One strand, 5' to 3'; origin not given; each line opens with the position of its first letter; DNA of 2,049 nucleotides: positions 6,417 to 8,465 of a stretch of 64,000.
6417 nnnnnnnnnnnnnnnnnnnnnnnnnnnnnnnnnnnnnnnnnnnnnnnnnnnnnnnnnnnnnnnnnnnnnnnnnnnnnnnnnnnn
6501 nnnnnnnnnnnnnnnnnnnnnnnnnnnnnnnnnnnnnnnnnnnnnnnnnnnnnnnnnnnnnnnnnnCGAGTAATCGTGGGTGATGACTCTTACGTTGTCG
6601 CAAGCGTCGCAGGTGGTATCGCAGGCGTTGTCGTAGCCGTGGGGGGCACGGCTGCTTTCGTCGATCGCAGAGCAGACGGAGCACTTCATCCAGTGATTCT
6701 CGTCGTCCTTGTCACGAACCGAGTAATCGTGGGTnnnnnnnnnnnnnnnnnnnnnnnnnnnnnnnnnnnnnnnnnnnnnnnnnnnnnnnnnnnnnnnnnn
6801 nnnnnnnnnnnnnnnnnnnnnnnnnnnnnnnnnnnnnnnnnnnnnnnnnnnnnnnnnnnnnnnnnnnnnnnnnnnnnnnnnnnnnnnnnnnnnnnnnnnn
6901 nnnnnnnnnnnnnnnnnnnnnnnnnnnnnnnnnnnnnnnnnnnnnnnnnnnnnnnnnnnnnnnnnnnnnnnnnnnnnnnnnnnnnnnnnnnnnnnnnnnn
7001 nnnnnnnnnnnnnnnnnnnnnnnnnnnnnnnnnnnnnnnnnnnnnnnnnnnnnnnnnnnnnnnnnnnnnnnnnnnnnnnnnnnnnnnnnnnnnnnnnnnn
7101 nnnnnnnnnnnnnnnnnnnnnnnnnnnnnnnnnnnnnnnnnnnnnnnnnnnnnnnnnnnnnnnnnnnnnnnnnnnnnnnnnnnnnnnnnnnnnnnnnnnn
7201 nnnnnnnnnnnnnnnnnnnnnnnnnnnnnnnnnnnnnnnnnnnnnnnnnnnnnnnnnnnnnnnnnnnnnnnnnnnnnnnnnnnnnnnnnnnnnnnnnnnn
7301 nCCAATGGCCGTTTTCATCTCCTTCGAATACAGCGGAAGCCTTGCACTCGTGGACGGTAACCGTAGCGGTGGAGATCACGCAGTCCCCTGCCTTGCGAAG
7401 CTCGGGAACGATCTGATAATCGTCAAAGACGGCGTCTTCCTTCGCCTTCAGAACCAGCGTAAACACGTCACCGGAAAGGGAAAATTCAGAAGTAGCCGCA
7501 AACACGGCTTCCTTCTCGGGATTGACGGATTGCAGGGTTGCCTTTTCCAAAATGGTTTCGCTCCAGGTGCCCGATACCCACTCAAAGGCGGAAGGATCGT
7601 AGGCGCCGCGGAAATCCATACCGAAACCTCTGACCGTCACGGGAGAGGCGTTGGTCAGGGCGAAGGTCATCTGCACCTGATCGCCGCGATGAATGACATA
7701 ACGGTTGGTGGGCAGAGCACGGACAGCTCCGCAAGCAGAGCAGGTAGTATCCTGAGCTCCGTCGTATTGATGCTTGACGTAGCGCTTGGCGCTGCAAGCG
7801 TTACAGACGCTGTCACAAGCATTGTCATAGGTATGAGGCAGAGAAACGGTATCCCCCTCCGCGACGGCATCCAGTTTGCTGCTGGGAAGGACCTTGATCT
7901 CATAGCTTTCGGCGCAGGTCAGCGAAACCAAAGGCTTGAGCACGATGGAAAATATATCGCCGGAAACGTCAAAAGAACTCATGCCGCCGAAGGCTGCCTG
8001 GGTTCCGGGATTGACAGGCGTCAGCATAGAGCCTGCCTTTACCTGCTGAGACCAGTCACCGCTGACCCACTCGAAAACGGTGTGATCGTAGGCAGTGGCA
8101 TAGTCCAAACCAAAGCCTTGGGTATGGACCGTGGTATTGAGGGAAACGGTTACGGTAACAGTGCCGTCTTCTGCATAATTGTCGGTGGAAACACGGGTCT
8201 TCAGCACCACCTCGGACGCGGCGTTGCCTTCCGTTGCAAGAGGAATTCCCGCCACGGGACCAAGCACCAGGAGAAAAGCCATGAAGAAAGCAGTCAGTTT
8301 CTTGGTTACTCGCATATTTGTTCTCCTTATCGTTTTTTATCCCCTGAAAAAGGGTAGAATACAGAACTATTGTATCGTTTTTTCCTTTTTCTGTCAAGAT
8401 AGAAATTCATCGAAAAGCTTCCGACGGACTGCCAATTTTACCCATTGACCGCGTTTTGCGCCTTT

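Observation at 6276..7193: Six near-identical 153-bp in-frame repeats encoding a Cys5/His3 51-aa module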

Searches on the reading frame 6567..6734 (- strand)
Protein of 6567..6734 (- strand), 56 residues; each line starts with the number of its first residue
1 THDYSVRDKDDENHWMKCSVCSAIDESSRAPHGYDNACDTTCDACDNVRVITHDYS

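Call 24: find_homologous_proteins(query=A1, max_evalue=1)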
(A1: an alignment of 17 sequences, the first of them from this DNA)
Query A1 (17 sequences) (56 aa, profile of the alignment): 4 proteins with E <= 1 among 225 candidates.
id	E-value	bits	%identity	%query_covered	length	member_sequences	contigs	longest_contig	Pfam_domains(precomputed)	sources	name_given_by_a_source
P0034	9.8e-10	56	35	89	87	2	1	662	-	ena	-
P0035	1.0e-6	46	48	38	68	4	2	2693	-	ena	-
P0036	7.1e-6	43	36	79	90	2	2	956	-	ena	-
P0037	1.8e-1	29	42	34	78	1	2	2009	-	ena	-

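Call 34: search_protein_representatives(alignment_id=A1)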
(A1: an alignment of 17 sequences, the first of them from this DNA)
Query: 17 sequences, 56 profile positions. Proteins with E-value up to 0.001 (for the whole library): 4554; up to 1e-10: 1962; up to 1e-30: 504. The best 150 are listed.
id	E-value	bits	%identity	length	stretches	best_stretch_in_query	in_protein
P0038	0.0e+00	1008.9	-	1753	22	1-54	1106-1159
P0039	0.0e+00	994.7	-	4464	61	1-55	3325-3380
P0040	7.5e-295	967.1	-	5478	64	1-53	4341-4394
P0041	1.2e-202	671.8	-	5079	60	5-52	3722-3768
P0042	1.9e-170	568.7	-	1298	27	2-55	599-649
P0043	9.6e-165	550.5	-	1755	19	1-55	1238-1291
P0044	2.2e-161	539.7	-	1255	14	2-55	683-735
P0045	4.6e-160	535.5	-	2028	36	30-53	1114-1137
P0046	9.5e-157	524.9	-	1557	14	1-55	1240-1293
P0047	7.1e-139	467.6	-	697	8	1-54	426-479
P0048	2.3e-137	462.8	-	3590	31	18-56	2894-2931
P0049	9.4e-127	428.8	-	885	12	1-55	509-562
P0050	1.5e-120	408.9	-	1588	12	2-54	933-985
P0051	9.2e-118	400.0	-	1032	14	1-51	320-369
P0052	1.2e-114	390.0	-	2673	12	1-56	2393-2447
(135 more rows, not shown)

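Call 53: search_protein_families(library=pfam, alignment_id=A3, max_evalue=0.001)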
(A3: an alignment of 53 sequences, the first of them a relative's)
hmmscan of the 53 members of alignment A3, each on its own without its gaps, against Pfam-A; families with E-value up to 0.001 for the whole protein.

A. member 1, P0042 (1298 aa): 0 families

B. families by the number of members that match (of 53 scanned): 32 families (the first 25 are shown)
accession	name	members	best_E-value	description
PF13306.12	LRR_5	15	1.3e-83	BspA type Leucine rich repeat region (6 copies)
PF13855.12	LRR_8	9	3.6e-17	Leucine rich repeat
PF00404.24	Dockerin_1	6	9.9e-12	Dockerin type I domain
PF08239.17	SH3_3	6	6.1e-11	Bacterial SH3 domain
PF00963.24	Cohesin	4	5.6e-12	Cohesin domain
PF19127.6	Choline_bind_3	2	5.2e-24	Choline-binding repeat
PF18998.6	Flg_new_2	2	1.1e-18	Divergent InlB B-repeat domain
PF07523.18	Big_3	2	4.7e-16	Bacterial Ig-like domain (group 3)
PF01473.26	Choline_bind_1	2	1.5e-15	Putative cell wall binding repeat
PF00041.27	fn3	2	1.4e-05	Fibronectin type III domain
PF03816.19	LytR_cpsA_psr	1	2.5e-36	LytR_cpsA_psr family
PF00395.25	SLH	1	1.9e-35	S-layer homology domain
PF00112.29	Peptidase_C1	1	1.2e-20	Papain family cysteine protease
PF18560.7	Lectin_like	1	1.6e-18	Lectin like domain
PF19085.6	Choline_bind_2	1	2.6e-15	Choline-binding repeat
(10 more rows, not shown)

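Call 66: predict_structure(alignment_id=A1)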
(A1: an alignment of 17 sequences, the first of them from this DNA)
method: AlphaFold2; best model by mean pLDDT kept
length: 56 residues; sequences in the alignment: 17
mean_pLDDT: 91.8   pTM: 0.67
mean pLDDT of the five models: 91.8, 89.3, 88.5, 88.4, 73.6
residues with pLDDT >= 90: 43; 70-90: 11; 50-70: 2; < 50: 0
segments of 3 or more residues with pLDDT < 50: none
pLDDT, mean of each block of 10 residues (from residue 1): 94 96 97 91 92 71
secondary structure, 60 per line:
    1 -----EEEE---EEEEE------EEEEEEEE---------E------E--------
elements in order: E6-9 E13-17 E24-31

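Call 68: search_solved_structures(query=A1, max_evalue=10, show_alignments=3)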
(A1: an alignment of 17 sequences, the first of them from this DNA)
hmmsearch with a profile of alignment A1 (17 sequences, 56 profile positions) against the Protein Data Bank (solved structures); distinct sequences matched with E-value up to 10: 3.
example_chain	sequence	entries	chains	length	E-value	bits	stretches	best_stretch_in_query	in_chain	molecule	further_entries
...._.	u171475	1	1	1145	0.019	17.9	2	7-33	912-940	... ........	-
2ep2_A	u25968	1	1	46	0.95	12.4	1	16-35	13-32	Zinc finger protein 484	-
1spw_A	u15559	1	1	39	2.2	11.3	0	17-28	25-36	Rubredoxin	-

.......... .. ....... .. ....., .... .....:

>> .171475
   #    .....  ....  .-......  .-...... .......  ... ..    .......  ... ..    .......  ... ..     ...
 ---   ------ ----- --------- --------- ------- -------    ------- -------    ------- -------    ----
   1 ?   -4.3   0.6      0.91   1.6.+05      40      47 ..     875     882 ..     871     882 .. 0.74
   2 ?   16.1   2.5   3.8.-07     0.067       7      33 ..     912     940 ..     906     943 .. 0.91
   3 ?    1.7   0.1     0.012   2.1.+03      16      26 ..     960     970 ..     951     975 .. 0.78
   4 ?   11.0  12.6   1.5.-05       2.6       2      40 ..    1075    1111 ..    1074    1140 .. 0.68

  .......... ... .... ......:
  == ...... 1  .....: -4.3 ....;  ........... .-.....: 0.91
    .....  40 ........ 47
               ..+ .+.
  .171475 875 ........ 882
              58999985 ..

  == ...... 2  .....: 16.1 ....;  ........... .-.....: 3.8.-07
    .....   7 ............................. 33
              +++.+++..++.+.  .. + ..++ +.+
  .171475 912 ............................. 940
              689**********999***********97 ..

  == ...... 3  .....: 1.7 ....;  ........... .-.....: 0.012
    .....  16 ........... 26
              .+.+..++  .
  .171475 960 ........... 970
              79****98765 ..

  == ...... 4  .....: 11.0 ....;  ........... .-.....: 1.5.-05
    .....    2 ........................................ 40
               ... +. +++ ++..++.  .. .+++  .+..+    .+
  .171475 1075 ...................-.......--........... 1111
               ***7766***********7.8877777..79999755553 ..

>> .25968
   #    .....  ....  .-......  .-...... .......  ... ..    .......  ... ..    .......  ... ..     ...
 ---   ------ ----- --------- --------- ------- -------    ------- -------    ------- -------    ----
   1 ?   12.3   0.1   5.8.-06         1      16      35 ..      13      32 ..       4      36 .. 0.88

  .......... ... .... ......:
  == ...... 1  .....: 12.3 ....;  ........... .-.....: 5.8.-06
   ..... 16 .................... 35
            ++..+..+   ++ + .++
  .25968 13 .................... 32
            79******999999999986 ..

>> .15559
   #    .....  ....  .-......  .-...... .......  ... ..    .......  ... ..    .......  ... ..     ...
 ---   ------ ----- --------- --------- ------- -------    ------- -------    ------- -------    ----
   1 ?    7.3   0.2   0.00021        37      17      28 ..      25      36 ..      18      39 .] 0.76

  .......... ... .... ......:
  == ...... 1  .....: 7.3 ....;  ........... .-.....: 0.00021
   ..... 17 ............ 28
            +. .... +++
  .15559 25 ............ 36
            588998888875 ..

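Call 70: fold_search(model_id=the predicted structure, library=pdb)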
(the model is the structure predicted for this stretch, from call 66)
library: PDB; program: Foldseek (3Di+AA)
matches with E <= 10: 148; with E <= 0.001: 0
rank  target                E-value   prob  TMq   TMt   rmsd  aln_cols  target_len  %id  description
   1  9pd5_K                1.4e+00  0.28  0.36  0.15   2.7        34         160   15  NER dual incision complex - NoF (released 2026-02-18)
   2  8iue_V                1.4e+00  0.23  0.36  0.07   2.4        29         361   17  RNA polymerase III pre-initiation complex melting complex 1 (released 2023-05-24)
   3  8ebt_K                1.6e+00  0.23  0.35  0.14   2.8        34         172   15  XPA repositioning Core7 of TFIIH relative to XPC-DNA lesion (Cy5) (released 2023-04-19)
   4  4wj7_D                1.6e+00  0.12  0.33  0.17   9.8        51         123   18  CCM2 PTB domain in complex with KRIT1 NPxY/F3 (released 2014-12-24)
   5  1k81_MODEL_1_A        2.2e+00  0.06  0.26  0.34   5.0        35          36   23  NMR Structure of the Zinc-Ribbon Domain within Translation Initiation Factor 2 Subunit beta (released 2002-04-24)
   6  9pcp_K                2.6e+00  0.14  0.30  0.10   2.6        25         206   20  NER dual incision complex - NoG (released 2026-04-01)
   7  9k3b_V                2.6e+00  0.09  0.29  0.06  15.4        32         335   19  Human RNA Polymerase III de novo transcribing complex 10 overall (TC10-overall) (released 2025-04-16)
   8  6q94_D                2.8e+00  0.16  0.28  0.05   2.2        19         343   21  Crystal structure of human GDP-D-mannose 4,6-dehydratase (S156D) in complex with GDP-Man (released 2019-04-24)
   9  6q94_B                2.8e+00  0.16  0.28  0.05   2.2        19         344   21  Crystal structure of human GDP-D-mannose 4,6-dehydratase (S156D) in complex with GDP-Man (released 2019-04-24)
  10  1t2a_A                3.0e+00  0.20  0.29  0.05   2.1        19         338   21  Crystal structure of human GDP-D-mannose 4,6-dehydratase (released 2004-05-10)
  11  2qmu_C                3.0e+00  0.12  0.31  0.15   1.9        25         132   16  Structure of an archaeal heterotrimeric initiation factor 2 reveals a nucleotide state between the GTP and the GDP sta (released 2007-11-06)
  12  6q94_H                3.2e+00  0.14  0.28  0.05   2.2        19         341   21  Crystal structure of human GDP-D-mannose 4,6-dehydratase (S156D) in complex with GDP-Man (released 2019-04-24)
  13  5jb3_8                3.2e+00  0.09  0.30  0.14   1.6        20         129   20  Cryo-EM structure of a full archaeal ribosomal translation initiation complex in the P-REMOTE conformation (released 2016-11-30)
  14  2sem_B                3.2e+00  0.02  0.19  0.19   6.9        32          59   12  SEM5 SH3 DOMAIN COMPLEXED WITH PEPTOID INHIBITOR (released 1999-01-06)
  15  1t2a_D                3.7e+00  0.15  0.28  0.05   2.2        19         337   21  Crystal structure of human GDP-D-mannose 4,6-dehydratase (released 2004-05-10)
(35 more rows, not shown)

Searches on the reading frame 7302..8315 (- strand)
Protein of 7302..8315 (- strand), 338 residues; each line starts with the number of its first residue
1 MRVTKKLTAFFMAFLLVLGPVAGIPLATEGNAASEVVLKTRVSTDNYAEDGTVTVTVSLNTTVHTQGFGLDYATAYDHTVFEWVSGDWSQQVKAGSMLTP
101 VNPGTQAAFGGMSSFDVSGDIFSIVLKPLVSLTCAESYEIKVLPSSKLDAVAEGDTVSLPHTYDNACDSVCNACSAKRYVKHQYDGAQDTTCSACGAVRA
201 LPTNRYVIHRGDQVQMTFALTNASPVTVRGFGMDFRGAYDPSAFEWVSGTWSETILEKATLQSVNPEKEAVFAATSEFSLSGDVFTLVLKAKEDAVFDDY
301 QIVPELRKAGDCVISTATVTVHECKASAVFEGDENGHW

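Call 19: find_homologous_proteins(query=window:7302-8315:-, max_evalue=0.001)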
Query seq(338 aa) (338 aa): 3 proteins with E <= 0.001 among 4185 candidates.
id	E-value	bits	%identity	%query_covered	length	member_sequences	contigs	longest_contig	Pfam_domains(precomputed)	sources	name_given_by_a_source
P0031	3.6e-97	344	48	100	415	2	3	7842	PF00963.25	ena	-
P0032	1.4e-87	312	45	100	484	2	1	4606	PF00963.25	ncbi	-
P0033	7.5e-8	50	34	39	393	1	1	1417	-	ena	-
